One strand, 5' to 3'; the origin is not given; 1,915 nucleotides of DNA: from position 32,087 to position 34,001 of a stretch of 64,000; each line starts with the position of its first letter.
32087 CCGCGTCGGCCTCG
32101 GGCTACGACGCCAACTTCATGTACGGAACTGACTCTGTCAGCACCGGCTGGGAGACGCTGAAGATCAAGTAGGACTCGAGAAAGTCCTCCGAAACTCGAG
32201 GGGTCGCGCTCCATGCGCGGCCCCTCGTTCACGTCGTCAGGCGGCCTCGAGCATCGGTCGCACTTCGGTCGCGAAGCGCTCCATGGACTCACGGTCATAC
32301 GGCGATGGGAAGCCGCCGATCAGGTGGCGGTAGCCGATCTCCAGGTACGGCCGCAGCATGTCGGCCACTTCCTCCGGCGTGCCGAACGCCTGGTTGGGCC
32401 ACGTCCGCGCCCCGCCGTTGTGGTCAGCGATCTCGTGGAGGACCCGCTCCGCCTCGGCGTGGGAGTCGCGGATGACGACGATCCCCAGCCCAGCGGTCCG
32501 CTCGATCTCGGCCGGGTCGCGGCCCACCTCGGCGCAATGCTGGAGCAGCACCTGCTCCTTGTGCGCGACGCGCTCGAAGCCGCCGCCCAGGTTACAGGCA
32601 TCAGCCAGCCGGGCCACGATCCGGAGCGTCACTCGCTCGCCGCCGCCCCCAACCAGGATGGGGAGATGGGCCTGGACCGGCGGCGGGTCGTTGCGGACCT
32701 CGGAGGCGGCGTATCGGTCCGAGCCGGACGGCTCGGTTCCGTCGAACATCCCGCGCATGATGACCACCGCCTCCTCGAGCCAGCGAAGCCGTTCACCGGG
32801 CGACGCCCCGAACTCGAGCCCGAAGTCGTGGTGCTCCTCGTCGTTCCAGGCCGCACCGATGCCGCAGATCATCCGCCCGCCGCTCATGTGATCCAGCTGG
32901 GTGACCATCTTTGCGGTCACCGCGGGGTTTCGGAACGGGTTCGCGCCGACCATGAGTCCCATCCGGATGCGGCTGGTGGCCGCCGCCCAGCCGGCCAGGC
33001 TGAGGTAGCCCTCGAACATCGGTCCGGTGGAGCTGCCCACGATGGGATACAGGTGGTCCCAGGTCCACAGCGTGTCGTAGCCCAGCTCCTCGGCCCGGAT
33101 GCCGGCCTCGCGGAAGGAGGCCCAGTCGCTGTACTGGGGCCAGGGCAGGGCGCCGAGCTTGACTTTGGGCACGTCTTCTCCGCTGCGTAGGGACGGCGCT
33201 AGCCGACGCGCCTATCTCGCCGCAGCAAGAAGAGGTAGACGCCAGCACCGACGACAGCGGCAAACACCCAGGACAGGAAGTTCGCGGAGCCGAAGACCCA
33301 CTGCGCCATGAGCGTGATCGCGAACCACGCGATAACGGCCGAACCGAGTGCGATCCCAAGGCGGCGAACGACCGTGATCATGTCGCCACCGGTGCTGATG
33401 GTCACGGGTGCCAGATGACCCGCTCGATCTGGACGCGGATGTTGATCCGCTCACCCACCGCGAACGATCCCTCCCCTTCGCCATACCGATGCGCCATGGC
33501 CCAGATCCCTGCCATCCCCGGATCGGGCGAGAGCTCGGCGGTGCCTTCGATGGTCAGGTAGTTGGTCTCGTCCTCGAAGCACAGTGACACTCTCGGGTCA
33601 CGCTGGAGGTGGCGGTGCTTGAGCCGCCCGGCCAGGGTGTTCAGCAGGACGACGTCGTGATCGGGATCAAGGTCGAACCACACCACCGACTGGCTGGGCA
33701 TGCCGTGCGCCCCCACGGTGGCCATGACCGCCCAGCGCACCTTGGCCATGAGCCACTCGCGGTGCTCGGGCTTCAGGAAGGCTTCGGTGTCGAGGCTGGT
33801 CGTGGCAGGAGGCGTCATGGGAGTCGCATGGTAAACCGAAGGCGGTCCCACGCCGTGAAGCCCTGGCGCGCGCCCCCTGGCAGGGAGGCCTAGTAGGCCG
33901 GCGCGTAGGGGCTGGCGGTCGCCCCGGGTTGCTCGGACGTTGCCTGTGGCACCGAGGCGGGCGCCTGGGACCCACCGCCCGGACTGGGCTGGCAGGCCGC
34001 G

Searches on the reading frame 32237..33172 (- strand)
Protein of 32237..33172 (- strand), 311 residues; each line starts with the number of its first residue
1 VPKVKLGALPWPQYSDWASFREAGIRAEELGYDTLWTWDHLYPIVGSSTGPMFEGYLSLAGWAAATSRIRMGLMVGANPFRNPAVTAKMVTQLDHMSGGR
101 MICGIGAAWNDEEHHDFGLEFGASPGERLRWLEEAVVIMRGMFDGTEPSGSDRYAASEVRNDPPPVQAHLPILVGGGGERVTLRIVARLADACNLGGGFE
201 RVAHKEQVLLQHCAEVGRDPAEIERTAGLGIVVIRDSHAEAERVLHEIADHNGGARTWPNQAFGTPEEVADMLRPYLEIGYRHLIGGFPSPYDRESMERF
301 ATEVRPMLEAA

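Call 59: search_protein_families(library=pfam, proteins=[window:32237-33172:-], max_evalue=0.0001)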
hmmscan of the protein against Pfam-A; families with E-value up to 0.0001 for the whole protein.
window:32237-33172:- (311 aa): 1 family
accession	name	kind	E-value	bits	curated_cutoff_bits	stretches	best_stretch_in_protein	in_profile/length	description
PF00296.26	Bac_luciferase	-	4.8e-41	141.6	27.9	1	16-249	21-245/314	Luciferase-like monooxygenase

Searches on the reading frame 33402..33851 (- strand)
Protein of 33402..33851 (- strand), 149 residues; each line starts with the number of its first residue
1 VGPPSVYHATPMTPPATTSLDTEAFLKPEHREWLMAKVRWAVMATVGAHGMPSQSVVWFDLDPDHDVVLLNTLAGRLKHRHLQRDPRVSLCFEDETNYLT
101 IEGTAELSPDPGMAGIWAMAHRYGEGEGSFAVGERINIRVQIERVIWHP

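Call 59: search_protein_families(library=pfam, proteins=[window:33402-33851:-], max_evalue=0.0001)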
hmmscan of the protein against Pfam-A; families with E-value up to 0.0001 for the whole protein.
window:33402-33851:- (149 aa): 1 family
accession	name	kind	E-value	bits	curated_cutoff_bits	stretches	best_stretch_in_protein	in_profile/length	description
PF01243.27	PNPOx_N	-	1.1e-15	58.4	28.1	1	26-144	1-115/120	Pyridoxamine 5'-phosphate oxidase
